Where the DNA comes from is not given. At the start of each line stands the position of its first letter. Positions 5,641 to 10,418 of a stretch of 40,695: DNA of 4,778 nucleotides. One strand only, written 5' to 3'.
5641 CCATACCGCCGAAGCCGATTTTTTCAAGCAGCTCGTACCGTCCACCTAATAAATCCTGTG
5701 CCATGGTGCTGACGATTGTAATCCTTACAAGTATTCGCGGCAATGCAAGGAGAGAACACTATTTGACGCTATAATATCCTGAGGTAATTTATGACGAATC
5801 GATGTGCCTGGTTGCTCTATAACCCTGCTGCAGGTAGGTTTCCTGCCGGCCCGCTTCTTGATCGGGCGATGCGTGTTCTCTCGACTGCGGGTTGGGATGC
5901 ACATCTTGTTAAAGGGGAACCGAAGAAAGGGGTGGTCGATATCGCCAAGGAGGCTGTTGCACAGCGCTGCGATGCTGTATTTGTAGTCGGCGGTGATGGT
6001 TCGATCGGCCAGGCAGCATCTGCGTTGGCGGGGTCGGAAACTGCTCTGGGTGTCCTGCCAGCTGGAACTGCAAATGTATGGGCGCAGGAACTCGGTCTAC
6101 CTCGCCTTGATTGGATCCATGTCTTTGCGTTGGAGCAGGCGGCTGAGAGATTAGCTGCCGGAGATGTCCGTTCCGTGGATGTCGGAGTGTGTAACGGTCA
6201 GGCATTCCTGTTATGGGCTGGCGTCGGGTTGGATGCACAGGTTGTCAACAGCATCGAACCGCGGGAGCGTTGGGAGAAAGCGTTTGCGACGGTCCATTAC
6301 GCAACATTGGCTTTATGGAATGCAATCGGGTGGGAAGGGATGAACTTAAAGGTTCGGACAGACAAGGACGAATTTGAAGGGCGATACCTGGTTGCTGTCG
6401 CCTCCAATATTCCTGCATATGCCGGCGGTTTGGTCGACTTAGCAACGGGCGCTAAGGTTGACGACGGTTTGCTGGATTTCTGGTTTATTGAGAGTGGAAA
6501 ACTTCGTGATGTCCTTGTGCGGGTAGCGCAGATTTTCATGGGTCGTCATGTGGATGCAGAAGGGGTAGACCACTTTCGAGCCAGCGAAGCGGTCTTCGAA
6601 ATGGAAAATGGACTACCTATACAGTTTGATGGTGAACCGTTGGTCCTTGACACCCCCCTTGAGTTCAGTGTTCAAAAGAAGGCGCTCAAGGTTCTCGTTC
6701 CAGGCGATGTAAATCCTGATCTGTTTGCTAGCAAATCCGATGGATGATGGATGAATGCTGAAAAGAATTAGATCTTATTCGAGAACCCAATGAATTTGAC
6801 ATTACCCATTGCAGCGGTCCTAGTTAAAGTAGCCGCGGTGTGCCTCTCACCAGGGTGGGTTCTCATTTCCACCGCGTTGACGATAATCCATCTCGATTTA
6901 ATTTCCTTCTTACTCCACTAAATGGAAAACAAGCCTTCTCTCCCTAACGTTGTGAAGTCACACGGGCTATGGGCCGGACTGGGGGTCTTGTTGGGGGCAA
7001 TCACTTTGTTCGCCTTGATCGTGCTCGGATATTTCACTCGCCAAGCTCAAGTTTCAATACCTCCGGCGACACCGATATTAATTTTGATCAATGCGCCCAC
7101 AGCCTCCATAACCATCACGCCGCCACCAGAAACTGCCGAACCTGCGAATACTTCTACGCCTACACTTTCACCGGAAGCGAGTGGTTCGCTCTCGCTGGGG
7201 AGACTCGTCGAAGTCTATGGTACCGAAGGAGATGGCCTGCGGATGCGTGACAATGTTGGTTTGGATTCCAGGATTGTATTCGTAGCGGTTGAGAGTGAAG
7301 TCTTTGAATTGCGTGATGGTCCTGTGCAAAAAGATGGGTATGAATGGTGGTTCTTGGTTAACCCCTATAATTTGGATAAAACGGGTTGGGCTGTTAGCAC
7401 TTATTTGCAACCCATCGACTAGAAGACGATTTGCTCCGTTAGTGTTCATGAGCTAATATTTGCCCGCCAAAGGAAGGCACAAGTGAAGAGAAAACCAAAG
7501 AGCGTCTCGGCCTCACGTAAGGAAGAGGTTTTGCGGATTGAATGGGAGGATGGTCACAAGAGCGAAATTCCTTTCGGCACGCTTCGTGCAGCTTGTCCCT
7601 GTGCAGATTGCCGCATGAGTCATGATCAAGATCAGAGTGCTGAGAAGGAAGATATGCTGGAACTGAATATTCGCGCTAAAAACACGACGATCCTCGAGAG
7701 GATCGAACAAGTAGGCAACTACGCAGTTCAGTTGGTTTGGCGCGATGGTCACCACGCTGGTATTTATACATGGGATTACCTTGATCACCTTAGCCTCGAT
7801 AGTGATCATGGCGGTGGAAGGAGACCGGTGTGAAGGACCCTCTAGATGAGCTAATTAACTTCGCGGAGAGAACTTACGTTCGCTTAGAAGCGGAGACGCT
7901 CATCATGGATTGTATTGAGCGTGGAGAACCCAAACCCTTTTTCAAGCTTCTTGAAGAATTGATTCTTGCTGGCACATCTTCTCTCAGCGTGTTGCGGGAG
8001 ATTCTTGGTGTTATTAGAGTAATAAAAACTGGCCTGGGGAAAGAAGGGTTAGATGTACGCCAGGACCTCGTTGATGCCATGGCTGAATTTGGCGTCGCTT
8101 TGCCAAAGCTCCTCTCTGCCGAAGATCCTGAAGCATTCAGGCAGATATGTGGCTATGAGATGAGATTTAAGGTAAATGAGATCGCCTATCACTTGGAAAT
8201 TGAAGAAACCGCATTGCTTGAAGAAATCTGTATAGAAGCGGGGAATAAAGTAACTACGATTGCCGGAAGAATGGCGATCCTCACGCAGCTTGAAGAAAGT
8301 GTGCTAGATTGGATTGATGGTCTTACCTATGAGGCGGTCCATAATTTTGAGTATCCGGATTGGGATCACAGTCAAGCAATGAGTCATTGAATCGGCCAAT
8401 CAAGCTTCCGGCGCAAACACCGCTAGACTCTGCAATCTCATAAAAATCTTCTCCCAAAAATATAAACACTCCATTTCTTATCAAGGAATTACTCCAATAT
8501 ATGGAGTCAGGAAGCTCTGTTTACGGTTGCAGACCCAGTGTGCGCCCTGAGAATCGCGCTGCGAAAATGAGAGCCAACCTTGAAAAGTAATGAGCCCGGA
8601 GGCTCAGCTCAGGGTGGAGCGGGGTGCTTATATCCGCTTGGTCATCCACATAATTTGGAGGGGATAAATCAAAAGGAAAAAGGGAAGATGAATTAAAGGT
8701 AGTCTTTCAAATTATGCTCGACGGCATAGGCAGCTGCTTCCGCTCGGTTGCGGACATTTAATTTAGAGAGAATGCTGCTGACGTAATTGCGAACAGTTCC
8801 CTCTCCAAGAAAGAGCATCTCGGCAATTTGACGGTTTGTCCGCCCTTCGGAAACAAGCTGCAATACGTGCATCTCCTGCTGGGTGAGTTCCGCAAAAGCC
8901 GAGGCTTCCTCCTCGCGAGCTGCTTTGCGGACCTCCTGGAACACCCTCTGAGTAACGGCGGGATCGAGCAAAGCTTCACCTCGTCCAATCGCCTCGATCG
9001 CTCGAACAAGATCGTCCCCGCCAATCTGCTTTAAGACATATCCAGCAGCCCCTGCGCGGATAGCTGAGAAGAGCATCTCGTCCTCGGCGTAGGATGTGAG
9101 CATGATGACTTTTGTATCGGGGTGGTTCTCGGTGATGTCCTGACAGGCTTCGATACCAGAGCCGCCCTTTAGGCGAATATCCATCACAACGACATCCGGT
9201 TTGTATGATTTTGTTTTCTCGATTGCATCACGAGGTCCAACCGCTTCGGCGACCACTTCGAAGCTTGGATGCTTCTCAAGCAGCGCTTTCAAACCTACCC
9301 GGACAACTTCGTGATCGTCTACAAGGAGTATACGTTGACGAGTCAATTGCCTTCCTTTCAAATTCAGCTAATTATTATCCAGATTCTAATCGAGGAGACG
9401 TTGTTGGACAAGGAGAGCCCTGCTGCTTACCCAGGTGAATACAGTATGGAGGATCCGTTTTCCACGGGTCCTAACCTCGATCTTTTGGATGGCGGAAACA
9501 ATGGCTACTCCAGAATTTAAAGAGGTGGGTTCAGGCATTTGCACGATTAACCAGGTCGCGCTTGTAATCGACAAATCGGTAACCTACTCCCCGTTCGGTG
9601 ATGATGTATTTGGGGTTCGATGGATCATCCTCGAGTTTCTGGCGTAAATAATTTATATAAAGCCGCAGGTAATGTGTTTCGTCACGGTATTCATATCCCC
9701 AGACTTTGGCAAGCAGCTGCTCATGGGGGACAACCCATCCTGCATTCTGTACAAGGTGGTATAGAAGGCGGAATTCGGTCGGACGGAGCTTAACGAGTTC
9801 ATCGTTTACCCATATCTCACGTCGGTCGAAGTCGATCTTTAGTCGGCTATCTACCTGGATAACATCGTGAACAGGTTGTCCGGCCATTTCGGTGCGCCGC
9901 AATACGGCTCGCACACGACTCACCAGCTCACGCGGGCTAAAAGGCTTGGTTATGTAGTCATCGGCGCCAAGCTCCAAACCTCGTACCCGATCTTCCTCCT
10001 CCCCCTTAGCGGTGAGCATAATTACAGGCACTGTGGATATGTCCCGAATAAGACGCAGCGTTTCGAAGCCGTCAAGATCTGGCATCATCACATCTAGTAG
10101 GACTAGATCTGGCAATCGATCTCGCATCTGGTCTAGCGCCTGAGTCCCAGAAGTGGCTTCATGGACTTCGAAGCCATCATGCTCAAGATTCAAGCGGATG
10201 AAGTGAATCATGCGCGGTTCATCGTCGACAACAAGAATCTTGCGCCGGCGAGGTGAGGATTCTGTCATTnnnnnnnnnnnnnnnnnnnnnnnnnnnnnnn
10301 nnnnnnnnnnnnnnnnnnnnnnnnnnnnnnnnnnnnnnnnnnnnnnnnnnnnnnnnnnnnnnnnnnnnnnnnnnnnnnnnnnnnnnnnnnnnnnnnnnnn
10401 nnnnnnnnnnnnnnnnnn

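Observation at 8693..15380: Seven-gene Ser/Thr phospho-signalling operon (PQQ-kinase, PP2C, J-domain/vWA, FHA, 80-aa protein, two orphan response regulators) with no histidine kinase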

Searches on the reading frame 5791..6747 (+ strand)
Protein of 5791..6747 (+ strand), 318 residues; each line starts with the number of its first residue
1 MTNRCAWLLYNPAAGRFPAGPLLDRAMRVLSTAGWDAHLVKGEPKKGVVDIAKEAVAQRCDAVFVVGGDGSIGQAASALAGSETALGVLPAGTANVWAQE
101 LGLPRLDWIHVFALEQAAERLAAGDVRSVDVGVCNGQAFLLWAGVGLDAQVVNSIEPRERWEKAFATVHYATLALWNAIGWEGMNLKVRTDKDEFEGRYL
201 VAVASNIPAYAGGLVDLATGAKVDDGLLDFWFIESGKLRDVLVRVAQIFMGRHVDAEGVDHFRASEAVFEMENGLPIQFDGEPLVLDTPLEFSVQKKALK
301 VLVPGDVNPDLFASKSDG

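Call 7: search_protein_families(library=pfam, proteins=[window:5791-6747:+], max_evalue=0.001)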
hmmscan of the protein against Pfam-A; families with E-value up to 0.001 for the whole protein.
window:5791-6747:+ (318 aa): 2 families
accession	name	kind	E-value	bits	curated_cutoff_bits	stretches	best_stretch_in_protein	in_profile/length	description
PF00781.29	DAGK_cat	-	6.4e-23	81.1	23.6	1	6-133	2-124/125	Diacylglycerol kinase catalytic domain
PF19279.4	YegS_C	-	2.1e-19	70.2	27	1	145-303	5-158/158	YegS C-terminal NAD kinase beta sandwich-like domain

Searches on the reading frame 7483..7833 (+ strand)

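Call 7: search_protein_families(library=pfam, proteins=[window:7483-7833:+], max_evalue=0.001)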
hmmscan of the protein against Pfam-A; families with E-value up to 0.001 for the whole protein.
window:7483-7833:+ (116 aa): 1 family
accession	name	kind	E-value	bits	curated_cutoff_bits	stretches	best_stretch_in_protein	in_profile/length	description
PF06155.17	GBBH-like_N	-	1.1e-27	97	22.8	1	10-100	3-84/85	Gamma-butyrobetaine hydroxylase-like, N-terminal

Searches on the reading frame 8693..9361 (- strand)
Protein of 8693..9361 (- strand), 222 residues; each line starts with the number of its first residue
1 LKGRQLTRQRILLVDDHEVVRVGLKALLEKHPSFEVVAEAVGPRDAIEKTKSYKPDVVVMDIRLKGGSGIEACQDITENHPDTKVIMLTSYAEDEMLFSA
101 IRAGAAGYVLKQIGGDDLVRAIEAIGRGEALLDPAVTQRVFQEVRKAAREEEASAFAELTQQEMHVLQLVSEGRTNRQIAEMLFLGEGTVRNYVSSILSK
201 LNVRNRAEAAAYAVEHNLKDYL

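Call 3: search_protein_families(library=pfam, proteins=[window:8693-9361:-], max_evalue=0.01)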
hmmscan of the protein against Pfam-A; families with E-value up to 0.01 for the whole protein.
window:8693-9361:- (222 aa): 8 families
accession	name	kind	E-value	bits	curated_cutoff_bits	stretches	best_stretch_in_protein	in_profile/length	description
PF00072.30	Response_reg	-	3.9e-28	98.3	30.2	1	11-123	1-111/111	Response regulator receiver domain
PF00196.25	GerE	-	4.3e-18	65.1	23.5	1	158-213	2-57/57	Bacterial regulatory proteins, luxR family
PF04545.22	Sigma70_r4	-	8.6e-05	22.4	24.1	1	155-201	1-48/50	Sigma-70, region 4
PF13384.12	HTH_23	-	0.00037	20.7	24.6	1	162-194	6-38/50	Homeodomain-like domain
PF22167.2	PH0730-like_N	-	0.0007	20.1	30.2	1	166-203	8-41/60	PH0730-like, N-terminal domain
PF08281.18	Sigma70_r4_2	-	0.00079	19.5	25.7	1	154-201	6-54/54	Sigma-70, region 4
PF13551.12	HTH_29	-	0.0011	19.5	28.1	1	165-194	3-33/64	Winged helix-turn helix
PF19610.4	DUF6115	-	0.0033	18.2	27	1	145-191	82-128/134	Family of unknown function (DUF6115)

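Call 4: search_protein_families(library=ncbifam, proteins=[window:8693-9361:-], max_evalue=0.01)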
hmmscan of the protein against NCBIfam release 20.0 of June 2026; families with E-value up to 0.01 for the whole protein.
window:8693-9361:- (222 aa): 106 families (the best 25 are shown)
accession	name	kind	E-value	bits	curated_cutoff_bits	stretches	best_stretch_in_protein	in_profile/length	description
NF047785.1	respo_reg_MadR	equivalog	3e-51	173.8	300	1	10-214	2-204/209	MadR family response regulator transcription factor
NF007935.0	PRK10651.1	equivalog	2.4e-47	160.9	250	1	8-217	6-214/216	two-component system response regulator NarL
NF052445.1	RespRegMctR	equivalog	2e-43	148.2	300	1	10-218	3-204/205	two-component system response regulator MctR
NF011896.0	PRK15369.1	equivalog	4.3e-40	137.6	242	1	8-214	3-205/211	two component system response regulator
NF007018.1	PRK09483.1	equivalog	4.5e-40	137.6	280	1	11-220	4-210/217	UvrY/SirA/GacA family response regulator transcription factor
NF007708.0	PRK10403.1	equivalog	2.4e-38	131.7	343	1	7-211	5-206/215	nitrate/nitrite response regulator protein NarP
NF007403.0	PRK09935.1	equivalog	5.2e-27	94.8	271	1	11-218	6-209/210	fimbria biosynthesis transcriptional regulator FimZ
NF041367.1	CheY_Halo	equivalog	4.3e-24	85.1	200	1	11-124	1-112/114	chemotaxis protein CheY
NF007419.0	PRK09958.1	equivalog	2.3e-22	79.6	251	1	12-213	4-198/204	acid-sensing system DNA-binding response regulator EvgA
NF001965.0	PRK00742.1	subfamily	6.8e-22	78.2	293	1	10-123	5-117/357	chemotaxis-specific protein-glutamate methyltransferase CheB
NF041830.1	RR_TF_ErdR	exception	2.3e-20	73.2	390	1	10-211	3-203/213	response regulator transcription factor ErdR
NF007685.0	PRK10360.1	equivalog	7.9e-20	71.5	258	1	11-211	4-190/196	response regulator transcription factor UhpA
NF008469.0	PRK11361.1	equivalog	2.7e-19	69.2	714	1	7-118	3-112/461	acetoacetate metabolism transcriptional regulator AtoC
NF006900.1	PRK09390.1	equivalog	4.7e-17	62.2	255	1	9-209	5-193/203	response regulator FixJ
NF033791.1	ActR_PrrA_rreg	equivalog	1.8e-16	60.6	250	1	10-126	3-117/173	ActR/PrrA/RegA family redox response regulator transcription factor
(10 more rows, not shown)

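Call 89: search_protein_families(library=padloc, proteins=[window:8693-9346:-], max_evalue=0.001)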
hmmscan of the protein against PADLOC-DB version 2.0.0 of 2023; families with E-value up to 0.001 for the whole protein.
window:8693-9346:- (217 aa): 4 families
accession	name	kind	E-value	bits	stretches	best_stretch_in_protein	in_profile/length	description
PDLC01851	CARF3--CARF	-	3.2e-09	34.6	1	126-197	180-253/279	-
PDLC00405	SduA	-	3.1e-06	24.9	1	3-154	6-163/323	DUF4263 domain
PDLC01855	CARF3--CARF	-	6.7e-05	20.7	1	127-196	188-260/288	-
PDLC01268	CasR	-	0.00044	18.2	1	151-195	120-164/179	"CAS-I,CAS-II,CAS-III,CAS-IV,CAS-V,CAS-VI; associated_signaling"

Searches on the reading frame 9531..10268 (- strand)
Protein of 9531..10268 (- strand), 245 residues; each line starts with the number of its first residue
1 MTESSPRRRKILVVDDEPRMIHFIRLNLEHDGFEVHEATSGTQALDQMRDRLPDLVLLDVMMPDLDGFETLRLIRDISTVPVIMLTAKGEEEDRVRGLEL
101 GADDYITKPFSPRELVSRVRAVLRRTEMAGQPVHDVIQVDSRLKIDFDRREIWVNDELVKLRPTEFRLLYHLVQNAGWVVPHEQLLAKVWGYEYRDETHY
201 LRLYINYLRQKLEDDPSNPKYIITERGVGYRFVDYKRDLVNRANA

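Call 3: search_protein_families(library=pfam, proteins=[window:9531-10268:-], max_evalue=0.01)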
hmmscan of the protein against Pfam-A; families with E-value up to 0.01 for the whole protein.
window:9531-10268:- (245 aa): 3 families
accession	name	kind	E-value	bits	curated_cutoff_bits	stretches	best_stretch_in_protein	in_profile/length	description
PF00072.30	Response_reg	-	3.8e-34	117.6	30.2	1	11-120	1-111/111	Response regulator receiver domain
PF00486.34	Trans_reg_C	-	4.2e-26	91.3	26.2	1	158-232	3-77/77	Transcriptional regulatory protein, C terminal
PF23198.2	PDE8A_N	-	0.009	16.4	29.6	0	8-79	10-82/147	PDE8A-like, N-terminal domain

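Call 4: search_protein_families(library=ncbifam, proteins=[window:9531-10268:-], max_evalue=0.01)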
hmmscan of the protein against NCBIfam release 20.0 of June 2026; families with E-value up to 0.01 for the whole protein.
window:9531-10268:- (245 aa): 107 families (the best 25 are shown)
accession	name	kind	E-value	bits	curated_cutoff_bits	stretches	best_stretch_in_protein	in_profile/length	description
NF045944.1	ResRegRpaBCyano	equivalog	4e-69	232.5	330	1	12-232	1-227/229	response regulator transcription factor RpaB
NF040689.1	MtrAB_MtrA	equivalog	1.3e-66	224.1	300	1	11-231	1-217/219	MtrAB system response regulator MtrA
NF040534.1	resp_reg_YycF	equivalog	4.7e-65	219.1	340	1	9-231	1-226/231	response regulator YycF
TIGR02154.1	PhoB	equivalog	4.1e-63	212.7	296.2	1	9-232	3-225/226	phosphate regulon transcriptional regulator PhoB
NF007820.0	PRK10529.1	equivalog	5.5e-63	212.4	325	1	10-233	3-224/225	two-component system response regulator KdpE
NF033117.2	vanR_ACDEGLN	exception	8.1e-62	208.7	350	1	11-231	1-224/226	VanR-ABDEGLN family response regulator transcription factor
NF008296.0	PRK11083.1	equivalog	1.1e-55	188.5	273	1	8-231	3-224/228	two-component system response regulator CreB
NF041733.1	resp_reg_CseB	equivalog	6.4e-55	186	350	1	10-233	2-227/228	two-component system response regulator CseB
NF053854.1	RespRegPhoBBctds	equivalog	6.9e-53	179.3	270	1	11-232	1-224/225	two-component system response regulator PhoB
NF008199.0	PRK10955.1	equivalog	7.2e-53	179.9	341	1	9-233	2-229/232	envelope stress response regulator transcription factor CpxR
NF007005.1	PRK09468.1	equivalog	1.4e-52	178.5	331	1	8-234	3-233/237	osmolarity response regulator transcription factor OmpR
NF033120.0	vanR_FM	exception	1.6e-52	178.5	460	1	10-232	5-229/231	vancomycin resistance response regulator transcription factor, VanR-F/VanR-M family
NF007982.1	PRK10710.1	equivalog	1.8e-51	175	380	1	6-232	5-227/235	envelope stress response regulator BaeR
NF007546.0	PRK10161.1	equivalog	5e-50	170.2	471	1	9-233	3-226/229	phosphate response regulator transcription factor PhoB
TIGR01387.1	cztR_silR_copR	subfamily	4.8e-49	166.9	279.2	1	11-231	1-217/218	heavy metal response regulator transcription factor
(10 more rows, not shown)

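Call 58: search_solved_structures(query=window:9531-10268:-, max_evalue=1e-20, show_alignments=2)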
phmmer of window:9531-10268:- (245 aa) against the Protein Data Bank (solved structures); distinct sequences matched with E-value up to 1e-20: 75 (the best 60 are shown).
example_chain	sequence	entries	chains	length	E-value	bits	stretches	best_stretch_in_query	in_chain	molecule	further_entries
6lgq_D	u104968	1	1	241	5.5e-56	192.8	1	9-233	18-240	DNA-binding response regulator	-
4kny_A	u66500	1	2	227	6.6e-56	192.6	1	10-233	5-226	KDP operon transcriptional regulatory protein KdpE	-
4kfc_A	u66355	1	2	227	4.3e-55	189.9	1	10-233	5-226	KDP operon transcriptional regulatory protein KdpE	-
9ji3_J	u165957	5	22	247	2.4e-53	184.2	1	7-231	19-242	DNA-binding response regulator | Possible two component system response transcriptional positive regulator PhoP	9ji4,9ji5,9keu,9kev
3r0j_A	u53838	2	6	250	2.5e-53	184.2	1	7-231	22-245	POSSIBLE TWO COMPONENT SYSTEM RESPONSE TRANSCRIPTIONAL POSITIVE REGULATOR PHOP | Response regulator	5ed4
2gwr_A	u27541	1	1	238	8.7e-52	179.1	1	7-231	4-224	DNA-binding response regulator mtrA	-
2oqr_A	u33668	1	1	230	3.4e-51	177.2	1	10-232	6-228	Sensory transduction protein regX3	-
9dvt_R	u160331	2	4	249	1.2e-48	168.8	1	9-231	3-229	DNA-binding dual master transcriptional regulator RpaA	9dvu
9ket_J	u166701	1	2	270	1.8e-48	168.2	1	48-231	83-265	Possible two component system response transcriptional positive regulator PhoP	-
1ys6_A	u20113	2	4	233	8e-42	146.5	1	9-230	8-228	Transcriptional regulatory protein prrA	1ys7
4b09_A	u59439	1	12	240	1.5e-39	139.1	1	9-232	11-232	TRANSCRIPTIONAL REGULATORY PROTEIN BAER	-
1mvo_A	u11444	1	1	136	1.5e-36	129.2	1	8-129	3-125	PhoP response regulator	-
1nxo_A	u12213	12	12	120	5.1e-36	127.5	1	9-126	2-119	DNA-binding response regulator | Response regulator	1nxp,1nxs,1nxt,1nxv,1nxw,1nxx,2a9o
6eb7_A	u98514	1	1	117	2.8e-35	125.1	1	9-125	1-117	DNA-binding response regulator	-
2zwm_A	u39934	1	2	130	4.9e-35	124.3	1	9-126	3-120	Transcriptional regulatory protein yycF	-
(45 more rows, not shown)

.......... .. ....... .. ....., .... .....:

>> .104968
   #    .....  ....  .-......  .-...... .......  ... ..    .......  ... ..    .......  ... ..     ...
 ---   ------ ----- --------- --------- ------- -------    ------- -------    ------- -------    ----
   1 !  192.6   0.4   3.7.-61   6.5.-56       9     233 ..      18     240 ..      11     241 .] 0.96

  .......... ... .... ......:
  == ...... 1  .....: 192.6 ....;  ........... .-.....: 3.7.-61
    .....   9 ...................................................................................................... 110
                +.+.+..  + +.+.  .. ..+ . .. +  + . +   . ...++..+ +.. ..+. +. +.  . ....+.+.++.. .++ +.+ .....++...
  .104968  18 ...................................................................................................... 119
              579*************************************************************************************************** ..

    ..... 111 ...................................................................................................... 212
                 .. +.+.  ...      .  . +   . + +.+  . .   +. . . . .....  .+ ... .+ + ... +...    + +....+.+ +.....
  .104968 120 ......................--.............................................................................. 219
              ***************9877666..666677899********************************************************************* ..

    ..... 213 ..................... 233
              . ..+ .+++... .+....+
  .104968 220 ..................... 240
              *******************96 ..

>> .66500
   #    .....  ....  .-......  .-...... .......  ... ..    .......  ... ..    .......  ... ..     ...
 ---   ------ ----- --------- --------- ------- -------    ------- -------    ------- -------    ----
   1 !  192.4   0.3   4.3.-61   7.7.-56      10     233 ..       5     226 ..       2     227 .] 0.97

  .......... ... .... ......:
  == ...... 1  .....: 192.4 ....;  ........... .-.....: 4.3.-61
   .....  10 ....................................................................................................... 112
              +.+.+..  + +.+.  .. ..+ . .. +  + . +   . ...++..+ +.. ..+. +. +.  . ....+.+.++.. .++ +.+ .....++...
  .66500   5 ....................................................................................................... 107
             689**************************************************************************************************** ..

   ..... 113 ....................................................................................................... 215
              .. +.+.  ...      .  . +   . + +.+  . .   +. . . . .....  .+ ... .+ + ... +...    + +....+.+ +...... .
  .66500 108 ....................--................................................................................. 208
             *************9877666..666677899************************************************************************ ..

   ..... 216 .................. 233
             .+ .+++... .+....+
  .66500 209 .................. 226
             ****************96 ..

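Call 89: search_protein_families(library=padloc, proteins=[window:9531-10268:-], max_evalue=0.001)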
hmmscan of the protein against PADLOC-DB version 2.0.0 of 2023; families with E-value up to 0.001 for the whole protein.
window:9531-10268:- (245 aa): 2 families
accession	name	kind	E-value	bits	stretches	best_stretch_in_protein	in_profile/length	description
PDLC04725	PDC-M60B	-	4.6e-06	24.6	1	9-66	4-63/158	-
PDLC00405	SduA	-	7.2e-05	20.4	1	8-67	6-65/323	DUF4263 domain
